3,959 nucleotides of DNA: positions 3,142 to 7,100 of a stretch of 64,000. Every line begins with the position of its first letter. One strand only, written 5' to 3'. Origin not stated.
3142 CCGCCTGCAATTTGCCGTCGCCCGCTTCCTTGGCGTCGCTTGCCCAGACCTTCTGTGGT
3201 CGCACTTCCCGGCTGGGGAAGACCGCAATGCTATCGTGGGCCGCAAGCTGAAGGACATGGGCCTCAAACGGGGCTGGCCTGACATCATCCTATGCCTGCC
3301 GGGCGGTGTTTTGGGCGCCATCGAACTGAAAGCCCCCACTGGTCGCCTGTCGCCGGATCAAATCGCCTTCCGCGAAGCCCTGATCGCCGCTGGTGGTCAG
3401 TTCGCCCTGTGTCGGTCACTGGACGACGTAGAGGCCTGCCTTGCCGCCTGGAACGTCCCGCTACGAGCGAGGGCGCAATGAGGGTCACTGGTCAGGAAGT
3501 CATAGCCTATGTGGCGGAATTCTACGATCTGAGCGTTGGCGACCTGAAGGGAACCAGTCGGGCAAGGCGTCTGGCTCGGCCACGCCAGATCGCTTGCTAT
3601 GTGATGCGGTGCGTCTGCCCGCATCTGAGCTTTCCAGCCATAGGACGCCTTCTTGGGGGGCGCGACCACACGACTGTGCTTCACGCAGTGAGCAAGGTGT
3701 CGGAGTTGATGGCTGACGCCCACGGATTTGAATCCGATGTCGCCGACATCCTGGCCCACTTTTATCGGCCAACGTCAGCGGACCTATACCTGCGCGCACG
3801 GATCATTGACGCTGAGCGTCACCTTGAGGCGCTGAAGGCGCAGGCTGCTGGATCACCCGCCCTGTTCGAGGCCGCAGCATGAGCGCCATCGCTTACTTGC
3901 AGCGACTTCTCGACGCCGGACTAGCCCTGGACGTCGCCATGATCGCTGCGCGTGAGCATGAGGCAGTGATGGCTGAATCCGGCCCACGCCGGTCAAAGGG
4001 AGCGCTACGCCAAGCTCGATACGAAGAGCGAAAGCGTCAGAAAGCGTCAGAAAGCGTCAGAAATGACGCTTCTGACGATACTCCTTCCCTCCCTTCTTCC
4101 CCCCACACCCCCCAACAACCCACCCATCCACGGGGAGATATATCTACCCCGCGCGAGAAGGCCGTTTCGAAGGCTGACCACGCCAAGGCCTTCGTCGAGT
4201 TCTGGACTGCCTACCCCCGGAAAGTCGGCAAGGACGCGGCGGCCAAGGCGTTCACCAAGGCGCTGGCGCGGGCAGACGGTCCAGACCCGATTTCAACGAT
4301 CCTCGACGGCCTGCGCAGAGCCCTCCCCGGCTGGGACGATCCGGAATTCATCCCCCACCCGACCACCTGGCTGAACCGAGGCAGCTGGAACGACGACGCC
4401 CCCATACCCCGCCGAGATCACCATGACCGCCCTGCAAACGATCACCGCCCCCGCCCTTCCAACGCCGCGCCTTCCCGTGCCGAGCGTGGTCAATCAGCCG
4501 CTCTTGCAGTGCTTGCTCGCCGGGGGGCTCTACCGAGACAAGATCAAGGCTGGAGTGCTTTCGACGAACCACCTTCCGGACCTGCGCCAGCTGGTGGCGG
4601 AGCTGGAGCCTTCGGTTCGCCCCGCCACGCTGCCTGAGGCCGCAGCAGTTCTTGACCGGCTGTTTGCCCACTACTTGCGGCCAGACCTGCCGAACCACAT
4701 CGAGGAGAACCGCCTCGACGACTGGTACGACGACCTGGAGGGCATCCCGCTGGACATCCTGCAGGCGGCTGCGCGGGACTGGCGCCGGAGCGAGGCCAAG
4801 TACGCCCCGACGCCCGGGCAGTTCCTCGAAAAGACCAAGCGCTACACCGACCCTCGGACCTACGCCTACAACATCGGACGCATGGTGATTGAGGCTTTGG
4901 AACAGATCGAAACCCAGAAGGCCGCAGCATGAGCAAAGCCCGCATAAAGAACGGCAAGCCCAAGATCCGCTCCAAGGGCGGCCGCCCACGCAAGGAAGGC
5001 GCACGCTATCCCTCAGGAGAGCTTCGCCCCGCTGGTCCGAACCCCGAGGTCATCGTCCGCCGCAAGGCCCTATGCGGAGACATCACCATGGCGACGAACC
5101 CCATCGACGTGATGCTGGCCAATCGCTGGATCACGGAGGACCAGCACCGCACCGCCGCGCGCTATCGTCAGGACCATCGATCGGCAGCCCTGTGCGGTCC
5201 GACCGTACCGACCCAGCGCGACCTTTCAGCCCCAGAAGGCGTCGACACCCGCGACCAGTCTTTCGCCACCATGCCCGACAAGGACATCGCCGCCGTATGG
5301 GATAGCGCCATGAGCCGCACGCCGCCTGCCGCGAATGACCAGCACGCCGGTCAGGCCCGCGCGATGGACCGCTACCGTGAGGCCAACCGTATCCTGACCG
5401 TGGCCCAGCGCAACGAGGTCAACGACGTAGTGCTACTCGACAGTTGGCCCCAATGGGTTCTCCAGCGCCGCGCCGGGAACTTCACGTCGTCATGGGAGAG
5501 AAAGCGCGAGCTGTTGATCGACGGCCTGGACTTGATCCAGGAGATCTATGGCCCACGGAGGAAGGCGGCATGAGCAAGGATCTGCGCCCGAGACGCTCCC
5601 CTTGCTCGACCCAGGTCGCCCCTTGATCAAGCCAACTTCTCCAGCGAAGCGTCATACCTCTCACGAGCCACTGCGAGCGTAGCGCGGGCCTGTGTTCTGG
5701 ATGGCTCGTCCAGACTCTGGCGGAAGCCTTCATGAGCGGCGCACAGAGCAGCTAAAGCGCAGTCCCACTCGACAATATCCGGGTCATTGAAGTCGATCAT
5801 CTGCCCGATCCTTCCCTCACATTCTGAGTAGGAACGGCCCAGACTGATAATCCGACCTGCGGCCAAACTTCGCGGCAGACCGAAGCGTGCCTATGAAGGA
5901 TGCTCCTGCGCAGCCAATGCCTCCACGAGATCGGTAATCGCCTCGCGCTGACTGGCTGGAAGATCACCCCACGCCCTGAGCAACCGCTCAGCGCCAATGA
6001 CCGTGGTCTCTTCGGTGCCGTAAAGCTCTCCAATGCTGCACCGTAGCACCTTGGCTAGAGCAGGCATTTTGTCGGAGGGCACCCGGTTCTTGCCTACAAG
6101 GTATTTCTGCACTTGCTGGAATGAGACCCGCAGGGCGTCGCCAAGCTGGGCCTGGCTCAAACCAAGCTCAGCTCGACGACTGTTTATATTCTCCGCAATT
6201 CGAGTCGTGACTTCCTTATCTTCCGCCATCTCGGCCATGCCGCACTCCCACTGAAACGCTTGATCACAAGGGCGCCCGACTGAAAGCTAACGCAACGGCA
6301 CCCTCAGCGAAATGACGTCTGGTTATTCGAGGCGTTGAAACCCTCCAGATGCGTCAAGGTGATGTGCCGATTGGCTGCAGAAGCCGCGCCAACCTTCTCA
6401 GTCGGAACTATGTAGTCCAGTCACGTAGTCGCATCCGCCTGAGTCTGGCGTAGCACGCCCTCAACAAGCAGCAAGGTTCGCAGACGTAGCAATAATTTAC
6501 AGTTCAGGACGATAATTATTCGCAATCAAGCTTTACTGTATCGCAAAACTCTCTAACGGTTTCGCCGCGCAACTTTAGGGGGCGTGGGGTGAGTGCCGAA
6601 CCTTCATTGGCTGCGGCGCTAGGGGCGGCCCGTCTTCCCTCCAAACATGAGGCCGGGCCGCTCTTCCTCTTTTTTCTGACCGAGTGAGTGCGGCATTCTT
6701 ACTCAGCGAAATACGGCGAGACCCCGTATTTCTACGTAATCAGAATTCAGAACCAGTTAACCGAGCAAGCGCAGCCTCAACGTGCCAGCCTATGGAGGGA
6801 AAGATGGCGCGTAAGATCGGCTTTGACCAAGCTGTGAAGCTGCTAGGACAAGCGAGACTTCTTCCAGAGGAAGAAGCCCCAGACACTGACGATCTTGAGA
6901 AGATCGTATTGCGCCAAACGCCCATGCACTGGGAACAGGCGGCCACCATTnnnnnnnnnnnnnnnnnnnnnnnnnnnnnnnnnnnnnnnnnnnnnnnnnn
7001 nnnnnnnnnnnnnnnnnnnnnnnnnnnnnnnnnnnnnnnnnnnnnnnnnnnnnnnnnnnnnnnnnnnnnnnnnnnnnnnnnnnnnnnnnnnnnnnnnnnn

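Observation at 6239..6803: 560-nt non-coding region with a terminator-like hairpin whose loop is an exact anti-SD for the downstream gene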

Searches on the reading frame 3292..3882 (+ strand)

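Call 7: search_protein_families(library=pfam, proteins=[window:3292-3882:+], max_evalue=0.01)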
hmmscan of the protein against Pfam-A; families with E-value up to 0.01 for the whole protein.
window:3292-3882:+ (196 aa): 1 family
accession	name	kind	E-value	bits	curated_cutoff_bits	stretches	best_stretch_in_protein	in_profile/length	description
PF08299.17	Bac_DnaA_C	-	7.5e-23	80.8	31.5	1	69-136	3-69/69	Bacterial dnaA protein helix-turn-helix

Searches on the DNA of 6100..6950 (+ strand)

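Call 4: search_rna_families(source=window, start=6100, end=6950, threshold=evalue, max_evalue=10, show_alignments=4)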
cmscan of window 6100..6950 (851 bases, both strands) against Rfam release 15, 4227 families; matches with E-value up to 10: 4.
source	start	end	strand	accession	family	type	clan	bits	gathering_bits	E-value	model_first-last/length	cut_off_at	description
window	6137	6180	-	RF03993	mir-8536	Gene; miRNA;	-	18.3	100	0.86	17-70/86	no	mir-8536 microRNA precursor family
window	6140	6176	-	RF04085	mir-1271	Gene; miRNA;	-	14.5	80.5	6.3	1-77/77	no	mir-1271 microRNA precursor family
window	6137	6252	+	RF01974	H19_3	Gene; lncRNA;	-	13.5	46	6.8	1-116/116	no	H19 conserved region 3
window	6793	6856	+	RF02040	HOTTIP_1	Gene; lncRNA;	-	12.9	50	5.3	1-57/57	no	HOXA transcript at the distal tip, conserved region 1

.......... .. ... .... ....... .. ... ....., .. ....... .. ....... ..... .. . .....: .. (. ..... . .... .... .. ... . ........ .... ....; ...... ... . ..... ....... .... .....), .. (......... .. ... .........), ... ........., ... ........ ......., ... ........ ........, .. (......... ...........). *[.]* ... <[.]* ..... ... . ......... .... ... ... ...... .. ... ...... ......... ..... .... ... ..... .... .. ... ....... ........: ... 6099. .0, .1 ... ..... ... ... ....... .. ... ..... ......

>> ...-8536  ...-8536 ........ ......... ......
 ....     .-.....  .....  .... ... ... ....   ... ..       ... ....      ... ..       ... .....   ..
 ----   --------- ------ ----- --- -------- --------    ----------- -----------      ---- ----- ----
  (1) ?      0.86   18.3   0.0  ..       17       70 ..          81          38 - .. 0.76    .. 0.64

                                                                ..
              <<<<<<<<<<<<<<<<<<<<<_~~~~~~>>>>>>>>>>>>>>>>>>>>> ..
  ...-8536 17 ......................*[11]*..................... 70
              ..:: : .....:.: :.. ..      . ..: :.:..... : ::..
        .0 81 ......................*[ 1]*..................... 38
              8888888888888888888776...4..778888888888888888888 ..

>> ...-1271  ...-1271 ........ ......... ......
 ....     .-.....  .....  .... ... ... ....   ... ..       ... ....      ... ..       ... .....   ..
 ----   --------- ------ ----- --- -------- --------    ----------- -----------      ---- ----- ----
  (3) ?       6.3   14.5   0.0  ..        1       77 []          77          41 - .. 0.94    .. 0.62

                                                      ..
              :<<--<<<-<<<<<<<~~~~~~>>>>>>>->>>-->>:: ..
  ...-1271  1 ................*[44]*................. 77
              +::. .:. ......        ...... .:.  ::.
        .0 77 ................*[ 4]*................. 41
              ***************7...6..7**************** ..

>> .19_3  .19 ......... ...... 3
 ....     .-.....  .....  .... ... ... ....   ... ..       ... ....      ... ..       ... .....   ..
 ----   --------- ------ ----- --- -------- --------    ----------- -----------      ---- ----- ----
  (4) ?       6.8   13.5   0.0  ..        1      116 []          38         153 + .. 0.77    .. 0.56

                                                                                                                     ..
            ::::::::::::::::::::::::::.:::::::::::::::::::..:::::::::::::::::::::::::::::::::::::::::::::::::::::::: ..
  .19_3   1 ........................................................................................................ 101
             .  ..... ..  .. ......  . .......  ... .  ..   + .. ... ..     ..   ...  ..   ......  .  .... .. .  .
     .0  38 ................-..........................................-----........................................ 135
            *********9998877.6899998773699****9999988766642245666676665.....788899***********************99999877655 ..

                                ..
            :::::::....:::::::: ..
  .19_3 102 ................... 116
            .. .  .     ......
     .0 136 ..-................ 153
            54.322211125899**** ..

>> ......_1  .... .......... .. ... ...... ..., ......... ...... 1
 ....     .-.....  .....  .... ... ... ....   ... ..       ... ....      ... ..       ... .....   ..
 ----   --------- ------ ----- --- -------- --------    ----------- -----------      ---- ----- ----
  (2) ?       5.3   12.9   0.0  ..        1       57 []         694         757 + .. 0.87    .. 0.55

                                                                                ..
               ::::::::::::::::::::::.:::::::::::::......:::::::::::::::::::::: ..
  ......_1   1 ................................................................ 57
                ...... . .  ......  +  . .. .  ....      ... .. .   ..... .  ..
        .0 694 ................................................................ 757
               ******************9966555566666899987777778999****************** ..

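Call 6: search_dna_similar(query=window:6239-6803:+, collection=phages, mode=distant, max_rows=30)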
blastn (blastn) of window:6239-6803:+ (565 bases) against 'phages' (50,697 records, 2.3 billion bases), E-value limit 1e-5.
No match.

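Call 59: build_rna_model(alignment_id=A4, structure=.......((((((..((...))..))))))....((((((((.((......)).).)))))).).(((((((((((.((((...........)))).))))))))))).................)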
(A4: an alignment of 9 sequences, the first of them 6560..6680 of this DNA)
Model R2 built from alignment A4 (9 sequences, 125 columns); structure: as given.
model positions 120; base pairs 33; branch points 2; effective number of sequences 1.13; information 0.59 bits per position. Calibrated on 0.2 Mb of random sequence (short: E-values are rough).
structure used (alignment columns):
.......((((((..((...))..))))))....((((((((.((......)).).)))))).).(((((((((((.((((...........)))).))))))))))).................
